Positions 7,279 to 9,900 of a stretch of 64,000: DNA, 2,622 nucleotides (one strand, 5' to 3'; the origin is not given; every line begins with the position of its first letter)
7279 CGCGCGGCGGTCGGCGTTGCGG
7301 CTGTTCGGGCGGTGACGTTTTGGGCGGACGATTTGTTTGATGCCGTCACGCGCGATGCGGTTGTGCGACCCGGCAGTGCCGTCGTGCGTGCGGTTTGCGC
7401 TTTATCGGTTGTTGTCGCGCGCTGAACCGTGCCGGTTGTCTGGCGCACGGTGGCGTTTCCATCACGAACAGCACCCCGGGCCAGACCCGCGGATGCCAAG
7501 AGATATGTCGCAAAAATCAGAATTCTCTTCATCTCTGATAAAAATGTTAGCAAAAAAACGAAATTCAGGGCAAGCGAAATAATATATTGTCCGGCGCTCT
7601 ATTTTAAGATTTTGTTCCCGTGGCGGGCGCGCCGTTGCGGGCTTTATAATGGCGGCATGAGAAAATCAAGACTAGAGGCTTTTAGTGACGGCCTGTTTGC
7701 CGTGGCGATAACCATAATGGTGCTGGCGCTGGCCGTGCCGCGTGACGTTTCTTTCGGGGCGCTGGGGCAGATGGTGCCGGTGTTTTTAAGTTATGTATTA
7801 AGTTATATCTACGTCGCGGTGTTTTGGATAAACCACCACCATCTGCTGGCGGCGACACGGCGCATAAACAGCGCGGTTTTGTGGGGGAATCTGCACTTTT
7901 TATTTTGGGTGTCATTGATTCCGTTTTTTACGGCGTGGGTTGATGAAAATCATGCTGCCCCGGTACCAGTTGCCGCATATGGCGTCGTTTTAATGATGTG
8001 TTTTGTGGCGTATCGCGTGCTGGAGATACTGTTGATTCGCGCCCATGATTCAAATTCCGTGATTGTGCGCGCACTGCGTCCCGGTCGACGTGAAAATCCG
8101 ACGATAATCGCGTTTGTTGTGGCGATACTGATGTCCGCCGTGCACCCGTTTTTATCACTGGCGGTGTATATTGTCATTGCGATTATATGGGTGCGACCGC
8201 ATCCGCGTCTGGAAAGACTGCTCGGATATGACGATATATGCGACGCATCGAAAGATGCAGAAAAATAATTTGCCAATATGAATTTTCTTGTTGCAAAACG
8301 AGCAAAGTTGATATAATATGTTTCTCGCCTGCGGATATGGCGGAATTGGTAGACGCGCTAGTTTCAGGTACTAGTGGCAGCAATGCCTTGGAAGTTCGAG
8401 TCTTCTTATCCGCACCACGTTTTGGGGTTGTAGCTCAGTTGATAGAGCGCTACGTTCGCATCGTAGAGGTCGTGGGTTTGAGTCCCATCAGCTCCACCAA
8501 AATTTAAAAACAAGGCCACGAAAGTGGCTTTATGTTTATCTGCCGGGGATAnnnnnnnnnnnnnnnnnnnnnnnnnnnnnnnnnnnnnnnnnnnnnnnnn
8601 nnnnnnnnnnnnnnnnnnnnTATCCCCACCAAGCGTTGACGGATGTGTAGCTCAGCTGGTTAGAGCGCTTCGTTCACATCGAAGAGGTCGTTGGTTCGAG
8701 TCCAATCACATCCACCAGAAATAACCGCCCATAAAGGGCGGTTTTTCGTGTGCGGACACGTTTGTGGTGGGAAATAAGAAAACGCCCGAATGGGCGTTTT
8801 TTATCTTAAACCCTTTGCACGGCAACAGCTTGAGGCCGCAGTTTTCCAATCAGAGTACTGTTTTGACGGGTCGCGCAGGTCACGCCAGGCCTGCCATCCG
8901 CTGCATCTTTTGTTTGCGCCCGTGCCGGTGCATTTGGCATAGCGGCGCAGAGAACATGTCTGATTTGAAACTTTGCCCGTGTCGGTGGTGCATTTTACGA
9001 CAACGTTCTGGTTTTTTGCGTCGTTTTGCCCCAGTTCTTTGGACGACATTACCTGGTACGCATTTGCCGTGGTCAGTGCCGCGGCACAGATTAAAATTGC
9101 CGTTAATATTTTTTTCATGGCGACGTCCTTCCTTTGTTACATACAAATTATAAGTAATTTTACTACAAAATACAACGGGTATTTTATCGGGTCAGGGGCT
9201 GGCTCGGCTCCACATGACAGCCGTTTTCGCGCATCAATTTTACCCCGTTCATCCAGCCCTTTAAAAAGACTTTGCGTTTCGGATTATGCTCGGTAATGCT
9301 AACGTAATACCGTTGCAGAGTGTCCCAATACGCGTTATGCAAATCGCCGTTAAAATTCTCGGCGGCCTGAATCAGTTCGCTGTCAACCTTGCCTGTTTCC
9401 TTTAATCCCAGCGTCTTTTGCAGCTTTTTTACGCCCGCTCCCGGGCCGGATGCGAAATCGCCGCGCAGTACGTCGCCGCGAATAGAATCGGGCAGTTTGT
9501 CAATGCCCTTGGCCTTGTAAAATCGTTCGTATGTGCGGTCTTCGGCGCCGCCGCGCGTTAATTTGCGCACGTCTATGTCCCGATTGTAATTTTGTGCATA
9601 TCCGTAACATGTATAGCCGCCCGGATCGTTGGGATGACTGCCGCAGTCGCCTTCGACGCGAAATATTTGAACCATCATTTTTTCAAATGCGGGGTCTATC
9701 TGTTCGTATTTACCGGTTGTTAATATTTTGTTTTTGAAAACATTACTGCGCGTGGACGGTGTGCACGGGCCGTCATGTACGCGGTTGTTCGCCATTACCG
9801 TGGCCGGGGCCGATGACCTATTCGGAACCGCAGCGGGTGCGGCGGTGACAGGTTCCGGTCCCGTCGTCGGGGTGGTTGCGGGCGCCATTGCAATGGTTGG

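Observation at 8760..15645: Accessory operon directly downstream of the four-tRNA cluster: prepilin peptidase plus four Sec-signal proteins, one ending in a GH108 lysozyme and PG-binding module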

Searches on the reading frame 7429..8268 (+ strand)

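Call 4: search_protein_families(library=pfam, proteins=[window:7429-8268:+], max_evalue=0.1)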
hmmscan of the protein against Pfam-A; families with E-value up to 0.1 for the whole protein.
window:7429-8268:+ (279 aa): 1 family
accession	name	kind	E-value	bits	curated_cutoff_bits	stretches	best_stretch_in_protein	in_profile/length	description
PF06736.16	TMEM175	-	6.7e-28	97.5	25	1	81-165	1-88/88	Endosomal/lysosomal potassium channel TMEM175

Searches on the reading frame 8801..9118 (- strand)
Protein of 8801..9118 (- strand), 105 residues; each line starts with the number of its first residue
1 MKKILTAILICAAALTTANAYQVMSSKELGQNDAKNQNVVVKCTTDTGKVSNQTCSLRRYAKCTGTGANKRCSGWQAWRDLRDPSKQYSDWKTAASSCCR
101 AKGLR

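Call 4: search_protein_families(library=pfam, proteins=[window:8801-9118:-], max_evalue=0.1)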
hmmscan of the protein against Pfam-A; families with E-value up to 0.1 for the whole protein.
window:8801-9118:- (105 aa): 1 family
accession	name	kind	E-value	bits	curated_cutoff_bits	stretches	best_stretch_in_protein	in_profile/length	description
PF22852.1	SoxE_N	-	0.018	15.3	27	1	4-27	14-37/48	Sulfocyanin, N-terminal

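Call 7: search_protein_families(library=ncbifam, proteins=[window:8801-9118:-], max_evalue=0.1)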
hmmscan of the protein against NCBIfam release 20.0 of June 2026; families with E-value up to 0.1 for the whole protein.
window:8801-9118:- (105 aa): 3 families
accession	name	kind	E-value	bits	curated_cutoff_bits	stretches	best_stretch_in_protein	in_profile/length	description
NF053514.2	JUQZ_fam_ocin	equivalog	0.009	16.3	40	1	1-53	1-52/107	BLB8/JUQZ-1 family protein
NF033894.1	Eex_IncN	subfamily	0.016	15.1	33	1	2-56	2-56/65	EexN family lipoprotein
TIGR03390.1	ascorbOXfungal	equivalog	0.057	11.9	445.35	1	30-79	459-502/538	L-ascorbate oxidase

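Call 75: search_protein_families(library=phrogs, proteins=[window:8801-9118:-], max_evalue=0.01)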
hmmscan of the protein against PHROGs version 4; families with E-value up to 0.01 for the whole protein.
window:8801-9118:- (105 aa): 0 families

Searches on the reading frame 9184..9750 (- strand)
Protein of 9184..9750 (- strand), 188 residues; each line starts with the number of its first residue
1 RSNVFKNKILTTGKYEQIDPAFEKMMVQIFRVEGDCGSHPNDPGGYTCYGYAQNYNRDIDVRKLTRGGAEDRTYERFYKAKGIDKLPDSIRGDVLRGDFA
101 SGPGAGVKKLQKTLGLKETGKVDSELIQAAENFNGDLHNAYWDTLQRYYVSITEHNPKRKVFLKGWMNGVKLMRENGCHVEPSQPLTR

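Call 78: search_solved_structures(query=window:9184-9750:-, max_evalue=0.01, show_alignments=2)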
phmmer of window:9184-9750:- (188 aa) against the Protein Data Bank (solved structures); distinct sequences matched with E-value up to 0.01: 3.
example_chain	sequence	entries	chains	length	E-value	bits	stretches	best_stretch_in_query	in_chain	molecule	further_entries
7dnp_A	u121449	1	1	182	1.3e-08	38.1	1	21-147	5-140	Secretion activator protein, hypothetical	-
2is5_A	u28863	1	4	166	3.2e-05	27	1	22-132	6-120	Hypothetical protein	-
2ikb_A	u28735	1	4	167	3.2e-05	26.9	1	22-132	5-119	Hypothetical protein NMB1012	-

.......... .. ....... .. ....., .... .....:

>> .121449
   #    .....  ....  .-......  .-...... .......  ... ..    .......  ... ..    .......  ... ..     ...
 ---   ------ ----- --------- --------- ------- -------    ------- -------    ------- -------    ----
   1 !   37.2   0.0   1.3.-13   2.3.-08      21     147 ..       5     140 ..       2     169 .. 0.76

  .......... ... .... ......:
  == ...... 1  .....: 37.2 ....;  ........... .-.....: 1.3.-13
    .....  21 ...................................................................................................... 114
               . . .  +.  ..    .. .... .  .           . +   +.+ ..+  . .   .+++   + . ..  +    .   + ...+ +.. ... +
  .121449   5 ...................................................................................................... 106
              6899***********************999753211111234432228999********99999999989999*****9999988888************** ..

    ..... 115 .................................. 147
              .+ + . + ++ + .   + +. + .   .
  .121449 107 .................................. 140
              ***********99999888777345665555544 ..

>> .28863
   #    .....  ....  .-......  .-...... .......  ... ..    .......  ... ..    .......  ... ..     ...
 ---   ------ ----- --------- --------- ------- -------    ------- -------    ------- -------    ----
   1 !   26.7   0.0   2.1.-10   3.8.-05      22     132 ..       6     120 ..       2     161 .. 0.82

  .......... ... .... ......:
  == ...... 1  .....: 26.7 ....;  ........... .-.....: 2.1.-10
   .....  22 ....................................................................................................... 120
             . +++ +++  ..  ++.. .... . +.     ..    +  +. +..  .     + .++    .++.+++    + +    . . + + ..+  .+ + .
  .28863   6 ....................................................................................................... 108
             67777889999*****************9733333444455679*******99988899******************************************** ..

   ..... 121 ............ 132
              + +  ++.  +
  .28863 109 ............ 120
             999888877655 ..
